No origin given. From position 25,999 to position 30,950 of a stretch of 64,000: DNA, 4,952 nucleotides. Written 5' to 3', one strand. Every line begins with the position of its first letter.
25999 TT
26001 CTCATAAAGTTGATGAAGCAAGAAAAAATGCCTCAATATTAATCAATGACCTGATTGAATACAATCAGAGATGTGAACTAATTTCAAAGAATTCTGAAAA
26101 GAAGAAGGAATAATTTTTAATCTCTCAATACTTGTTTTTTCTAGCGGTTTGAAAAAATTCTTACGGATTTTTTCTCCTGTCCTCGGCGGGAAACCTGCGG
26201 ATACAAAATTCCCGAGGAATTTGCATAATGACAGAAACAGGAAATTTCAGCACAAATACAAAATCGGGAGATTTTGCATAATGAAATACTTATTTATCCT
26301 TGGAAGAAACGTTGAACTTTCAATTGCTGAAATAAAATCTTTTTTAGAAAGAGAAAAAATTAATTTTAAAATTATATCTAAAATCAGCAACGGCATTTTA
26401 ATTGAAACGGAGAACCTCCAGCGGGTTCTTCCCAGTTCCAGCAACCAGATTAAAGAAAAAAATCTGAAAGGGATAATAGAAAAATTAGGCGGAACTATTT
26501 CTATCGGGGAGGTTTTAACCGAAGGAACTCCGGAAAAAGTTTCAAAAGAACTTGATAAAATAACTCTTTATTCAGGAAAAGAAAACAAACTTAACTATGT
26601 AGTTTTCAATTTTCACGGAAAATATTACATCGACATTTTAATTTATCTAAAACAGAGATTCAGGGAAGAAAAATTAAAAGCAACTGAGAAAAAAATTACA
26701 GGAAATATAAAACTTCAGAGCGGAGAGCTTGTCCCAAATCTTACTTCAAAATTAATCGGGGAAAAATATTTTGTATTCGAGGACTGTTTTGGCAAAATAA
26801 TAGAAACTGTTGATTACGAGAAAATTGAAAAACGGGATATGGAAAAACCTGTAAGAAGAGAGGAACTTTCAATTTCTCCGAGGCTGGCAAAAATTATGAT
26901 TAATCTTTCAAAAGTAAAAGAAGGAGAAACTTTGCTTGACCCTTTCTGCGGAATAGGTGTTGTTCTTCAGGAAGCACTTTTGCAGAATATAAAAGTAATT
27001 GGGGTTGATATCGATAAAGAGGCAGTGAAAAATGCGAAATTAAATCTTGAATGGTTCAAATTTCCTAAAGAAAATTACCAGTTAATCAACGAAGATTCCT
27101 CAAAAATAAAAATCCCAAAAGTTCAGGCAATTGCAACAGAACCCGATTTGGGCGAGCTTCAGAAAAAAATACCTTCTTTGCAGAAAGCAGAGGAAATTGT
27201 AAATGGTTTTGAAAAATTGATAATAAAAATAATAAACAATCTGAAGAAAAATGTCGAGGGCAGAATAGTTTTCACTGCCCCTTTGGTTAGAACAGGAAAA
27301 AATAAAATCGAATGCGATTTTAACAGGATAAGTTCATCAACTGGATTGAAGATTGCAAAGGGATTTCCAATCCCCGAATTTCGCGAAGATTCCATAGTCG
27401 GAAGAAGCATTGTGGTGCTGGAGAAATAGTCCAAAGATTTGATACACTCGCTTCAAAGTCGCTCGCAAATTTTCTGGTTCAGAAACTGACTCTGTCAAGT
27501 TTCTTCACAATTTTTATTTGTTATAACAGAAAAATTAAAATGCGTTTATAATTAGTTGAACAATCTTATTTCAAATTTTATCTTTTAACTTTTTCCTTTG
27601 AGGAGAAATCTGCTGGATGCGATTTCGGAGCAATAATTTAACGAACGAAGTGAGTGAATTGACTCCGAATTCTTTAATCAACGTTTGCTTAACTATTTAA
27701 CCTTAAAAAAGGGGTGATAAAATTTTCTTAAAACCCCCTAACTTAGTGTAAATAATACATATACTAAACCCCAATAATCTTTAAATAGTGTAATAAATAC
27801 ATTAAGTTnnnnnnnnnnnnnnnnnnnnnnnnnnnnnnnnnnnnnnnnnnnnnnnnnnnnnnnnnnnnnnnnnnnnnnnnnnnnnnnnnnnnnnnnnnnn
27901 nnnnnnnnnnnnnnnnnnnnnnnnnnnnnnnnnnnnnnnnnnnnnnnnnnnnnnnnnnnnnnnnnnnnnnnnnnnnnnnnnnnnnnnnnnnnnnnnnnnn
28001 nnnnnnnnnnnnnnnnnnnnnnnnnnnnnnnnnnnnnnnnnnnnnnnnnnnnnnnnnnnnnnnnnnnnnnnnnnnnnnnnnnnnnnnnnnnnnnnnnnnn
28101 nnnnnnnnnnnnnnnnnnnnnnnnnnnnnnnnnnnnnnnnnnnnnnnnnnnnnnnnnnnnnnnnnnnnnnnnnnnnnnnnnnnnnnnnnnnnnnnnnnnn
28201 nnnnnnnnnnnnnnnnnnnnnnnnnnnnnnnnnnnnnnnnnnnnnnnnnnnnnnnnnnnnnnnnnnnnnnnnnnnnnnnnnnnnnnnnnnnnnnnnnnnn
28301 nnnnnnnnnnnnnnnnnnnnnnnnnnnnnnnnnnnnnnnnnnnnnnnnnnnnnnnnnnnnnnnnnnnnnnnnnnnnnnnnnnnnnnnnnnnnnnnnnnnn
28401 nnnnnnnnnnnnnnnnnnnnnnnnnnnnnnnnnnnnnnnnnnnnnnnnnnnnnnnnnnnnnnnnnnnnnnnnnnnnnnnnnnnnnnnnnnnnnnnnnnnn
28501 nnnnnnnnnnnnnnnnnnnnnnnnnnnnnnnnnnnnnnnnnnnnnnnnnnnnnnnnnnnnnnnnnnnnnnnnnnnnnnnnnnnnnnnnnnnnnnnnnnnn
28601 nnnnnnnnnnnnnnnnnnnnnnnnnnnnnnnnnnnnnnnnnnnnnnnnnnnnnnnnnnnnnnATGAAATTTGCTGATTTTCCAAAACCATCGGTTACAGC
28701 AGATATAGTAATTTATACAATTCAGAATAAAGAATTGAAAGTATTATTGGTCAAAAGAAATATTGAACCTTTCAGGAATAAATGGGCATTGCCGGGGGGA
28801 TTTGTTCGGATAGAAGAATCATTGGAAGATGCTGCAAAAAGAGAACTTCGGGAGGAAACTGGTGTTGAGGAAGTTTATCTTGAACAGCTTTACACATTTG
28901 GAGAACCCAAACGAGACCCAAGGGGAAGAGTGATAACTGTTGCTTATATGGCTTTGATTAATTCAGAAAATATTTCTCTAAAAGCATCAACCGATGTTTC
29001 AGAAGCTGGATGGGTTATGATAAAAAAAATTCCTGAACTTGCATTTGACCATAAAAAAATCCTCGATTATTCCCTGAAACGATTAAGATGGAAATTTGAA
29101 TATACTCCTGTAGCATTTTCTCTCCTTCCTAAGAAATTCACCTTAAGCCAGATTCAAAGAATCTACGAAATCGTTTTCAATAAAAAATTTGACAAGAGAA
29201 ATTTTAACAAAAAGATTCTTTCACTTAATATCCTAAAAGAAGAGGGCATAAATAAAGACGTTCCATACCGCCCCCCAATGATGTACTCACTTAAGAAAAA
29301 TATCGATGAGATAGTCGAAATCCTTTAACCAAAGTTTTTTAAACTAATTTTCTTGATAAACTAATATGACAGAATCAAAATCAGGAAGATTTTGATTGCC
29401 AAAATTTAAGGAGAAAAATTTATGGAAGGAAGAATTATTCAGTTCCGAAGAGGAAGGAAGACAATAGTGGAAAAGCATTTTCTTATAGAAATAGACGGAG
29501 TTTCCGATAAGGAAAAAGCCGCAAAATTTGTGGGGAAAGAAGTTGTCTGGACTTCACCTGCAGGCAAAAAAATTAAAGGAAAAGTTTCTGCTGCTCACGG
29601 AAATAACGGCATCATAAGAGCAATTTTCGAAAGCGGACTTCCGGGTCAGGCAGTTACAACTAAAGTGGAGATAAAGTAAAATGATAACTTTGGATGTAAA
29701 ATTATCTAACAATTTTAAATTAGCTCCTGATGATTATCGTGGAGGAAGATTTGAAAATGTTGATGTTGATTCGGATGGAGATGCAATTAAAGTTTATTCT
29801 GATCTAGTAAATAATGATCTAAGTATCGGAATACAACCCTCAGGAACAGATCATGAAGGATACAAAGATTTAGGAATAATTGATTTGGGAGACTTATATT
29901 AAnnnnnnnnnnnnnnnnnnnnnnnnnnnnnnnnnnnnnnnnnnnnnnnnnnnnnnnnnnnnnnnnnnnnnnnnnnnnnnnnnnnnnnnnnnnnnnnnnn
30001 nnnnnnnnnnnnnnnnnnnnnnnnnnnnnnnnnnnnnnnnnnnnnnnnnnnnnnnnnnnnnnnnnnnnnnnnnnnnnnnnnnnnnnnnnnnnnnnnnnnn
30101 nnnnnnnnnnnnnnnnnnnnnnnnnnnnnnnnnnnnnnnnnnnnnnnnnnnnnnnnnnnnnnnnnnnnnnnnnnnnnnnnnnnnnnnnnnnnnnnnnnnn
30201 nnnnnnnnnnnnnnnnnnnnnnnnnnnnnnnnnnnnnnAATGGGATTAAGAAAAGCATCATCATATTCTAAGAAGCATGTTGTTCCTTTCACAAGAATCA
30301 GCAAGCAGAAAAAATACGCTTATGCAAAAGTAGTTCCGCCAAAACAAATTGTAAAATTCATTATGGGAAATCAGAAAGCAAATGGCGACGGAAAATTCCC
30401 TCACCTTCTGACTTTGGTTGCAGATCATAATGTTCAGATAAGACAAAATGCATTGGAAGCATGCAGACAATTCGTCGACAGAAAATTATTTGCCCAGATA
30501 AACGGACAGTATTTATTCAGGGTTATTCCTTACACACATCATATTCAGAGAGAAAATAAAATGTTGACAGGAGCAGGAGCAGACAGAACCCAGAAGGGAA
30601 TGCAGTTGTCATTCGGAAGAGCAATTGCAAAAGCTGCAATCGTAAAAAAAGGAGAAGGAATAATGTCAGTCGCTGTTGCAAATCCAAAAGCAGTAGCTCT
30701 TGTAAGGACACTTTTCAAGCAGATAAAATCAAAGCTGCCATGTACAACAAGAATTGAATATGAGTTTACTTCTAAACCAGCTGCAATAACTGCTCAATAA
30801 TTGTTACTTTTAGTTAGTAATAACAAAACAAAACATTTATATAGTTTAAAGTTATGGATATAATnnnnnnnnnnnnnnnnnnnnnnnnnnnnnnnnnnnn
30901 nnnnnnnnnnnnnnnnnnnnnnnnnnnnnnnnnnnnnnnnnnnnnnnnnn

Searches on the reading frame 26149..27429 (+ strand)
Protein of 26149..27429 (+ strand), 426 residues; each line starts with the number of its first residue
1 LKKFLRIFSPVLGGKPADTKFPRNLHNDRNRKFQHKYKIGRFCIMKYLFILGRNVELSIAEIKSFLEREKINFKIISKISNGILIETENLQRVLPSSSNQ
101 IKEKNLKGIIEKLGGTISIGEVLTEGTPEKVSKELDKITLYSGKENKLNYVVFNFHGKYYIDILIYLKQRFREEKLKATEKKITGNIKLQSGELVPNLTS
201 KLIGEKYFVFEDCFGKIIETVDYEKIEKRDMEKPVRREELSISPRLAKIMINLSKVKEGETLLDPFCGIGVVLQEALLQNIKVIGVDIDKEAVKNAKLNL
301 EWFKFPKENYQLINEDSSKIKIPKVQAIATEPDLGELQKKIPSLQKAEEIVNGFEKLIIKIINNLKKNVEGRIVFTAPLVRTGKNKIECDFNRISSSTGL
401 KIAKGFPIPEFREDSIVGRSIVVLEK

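Call 13: search_protein_families(library=pfam, proteins=[window:26149-27429:+])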
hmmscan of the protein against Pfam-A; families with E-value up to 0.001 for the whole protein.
window:26149-27429:+ (426 aa): 6 families
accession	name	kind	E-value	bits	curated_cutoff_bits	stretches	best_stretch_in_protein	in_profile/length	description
PF01170.24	UPF0020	-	3.1e-11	43.8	22.3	1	241-336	11-133/197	RMKL-like, methyltransferase domain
PF01555.25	N6_N4_Mtase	-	1e-08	35.8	26.7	1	137-297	100-220/221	DNA methylase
PF13847.12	Methyltransf_31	-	3.6e-07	30.4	27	1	257-321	2-67/145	Methyltransferase domain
PF03602.21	Cons_hypoth95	-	0.00017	21.7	24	1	257-319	40-103/182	Conserved hypothetical protein 95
PF06325.19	PrmA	-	0.00041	20.4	22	1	256-312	159-215/296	Ribosomal protein L11 methyltransferase (PrmA)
PF02353.26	CMAS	-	0.00078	19.3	27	0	249-302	53-107/273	Mycolic acid cyclopropane synthetase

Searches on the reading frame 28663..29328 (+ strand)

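Call 64: search_protein_families(library=ncbifam, proteins=[window:28663-29328:+], max_evalue=0.01)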
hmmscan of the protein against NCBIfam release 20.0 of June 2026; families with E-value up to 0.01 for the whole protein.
window:28663-29328:+ (221 aa): 24 families
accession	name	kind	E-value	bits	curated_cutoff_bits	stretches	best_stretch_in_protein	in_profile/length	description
NF050029.2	TransRepNtr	equivalog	5.1e-52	176.8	400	1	4-210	15-225/245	ADPR responsive transcriptional repressor NtrR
NF003788.0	PRK05379.1-5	equivalog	5.6e-17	62.1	354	1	4-138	207-348/351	bifunctional nicotinamide-nucleotide adenylyltransferase/Nudix hydroxylase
NF003787.0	PRK05379.1-4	equivalog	2.2e-16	59.7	449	1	5-123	203-324/346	bifunctional nicotinamide-nucleotide adenylyltransferase/Nudix hydroxylase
NF003786.0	PRK05379.1-2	equivalog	6.8e-16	58.4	397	1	7-123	215-335/354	bifunctional nicotinamide-nucleotide adenylyltransferase/Nudix hydroxylase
NF003790.0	PRK05379.2-2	equivalog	1.8e-13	50.3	403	1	4-138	211-351/354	bifunctional nicotinamide mononucleotide adenylyltransferase/ADP-ribose pyrophosphatase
NF003791.0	PRK05379.2-3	equivalog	3e-12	46.4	409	1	7-120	199-315/340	bifunctional nicotinamide-nucleotide adenylyltransferase/Nudix hydroxylase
NF003785.0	PRK05379.1-1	equivalog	2.9e-09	36.6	418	1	11-123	204-320/347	bifunctional nicotinamide-nucleotide adenylyltransferase/Nudix hydroxylase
NF001299.0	PRK00241.1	equivalog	1e-08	35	158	1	15-127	137-242/263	NAD(+) diphosphatase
NF006530.0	PRK08999.1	equivalog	2e-08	33.7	245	1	14-76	7-70/315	Nudix family hydrolase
TIGR00586.1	mutt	equivalog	1e-07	32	97.9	1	15-127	7-115/129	8-oxo-dGTP diphosphatase MutT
NF008044.0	PRK10776.1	equivalog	1.8e-07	31.1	148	1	15-96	6-85/130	8-oxo-dGTP diphosphatase MutT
NF001938.0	PRK00714.1-5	equivalog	1.1e-06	28.1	116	1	20-73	20-79/172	RNA pyrophosphohydrolase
NF012016.0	PRK15472.1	equivalog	2.1e-06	27.5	95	1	15-82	6-75/141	nucleoside triphosphatase NudI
NF006961.0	PRK09438.1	equivalog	1.2e-05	24.8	103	1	11-70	9-63/151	dihydroneopterin triphosphate diphosphatase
NF041652.1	Nud_hyd_Dein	equivalog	3.5e-05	24.1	200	1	20-126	20-130/152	Nudix hydrolase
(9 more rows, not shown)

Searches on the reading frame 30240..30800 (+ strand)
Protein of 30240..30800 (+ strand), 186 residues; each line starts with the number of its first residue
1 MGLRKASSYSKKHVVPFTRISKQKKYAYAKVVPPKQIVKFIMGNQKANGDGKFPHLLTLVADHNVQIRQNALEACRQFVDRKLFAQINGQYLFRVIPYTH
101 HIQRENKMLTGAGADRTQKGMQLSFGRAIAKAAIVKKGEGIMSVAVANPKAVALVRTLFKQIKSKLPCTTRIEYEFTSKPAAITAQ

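Call 64: search_protein_families(library=ncbifam, proteins=[window:30240-30800:+], max_evalue=0.01)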
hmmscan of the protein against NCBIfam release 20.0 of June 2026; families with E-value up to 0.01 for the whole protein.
window:30240-30800:+ (186 aa): 6 families
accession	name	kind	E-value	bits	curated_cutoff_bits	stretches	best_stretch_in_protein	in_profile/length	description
NF003239.0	PRK04199.1-4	equivalog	6.3e-44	149.5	91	1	1-177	1-166/172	50S ribosomal protein L16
NF003236.0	PRK04199.1-1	equivalog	1.2e-36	125.7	233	1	1-175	1-165/174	50S ribosomal protein L16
TIGR00279.1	uL16_euk_arch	equivalog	7.6e-34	116.9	223.55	1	4-172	4-162/172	50S ribosomal protein L16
NF003238.0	PRK04199.1-3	equivalog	1.5e-30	106.3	269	1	26-175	20-165/172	50S ribosomal protein L16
NF003241.0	PRK04199.1-6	equivalog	5.4e-24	85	284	1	25-174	19-167/176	50S ribosomal protein L16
NF003237.0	PRK04199.1-2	equivalog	2e-22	79.6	295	1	26-170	20-160/181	50S ribosomal protein L16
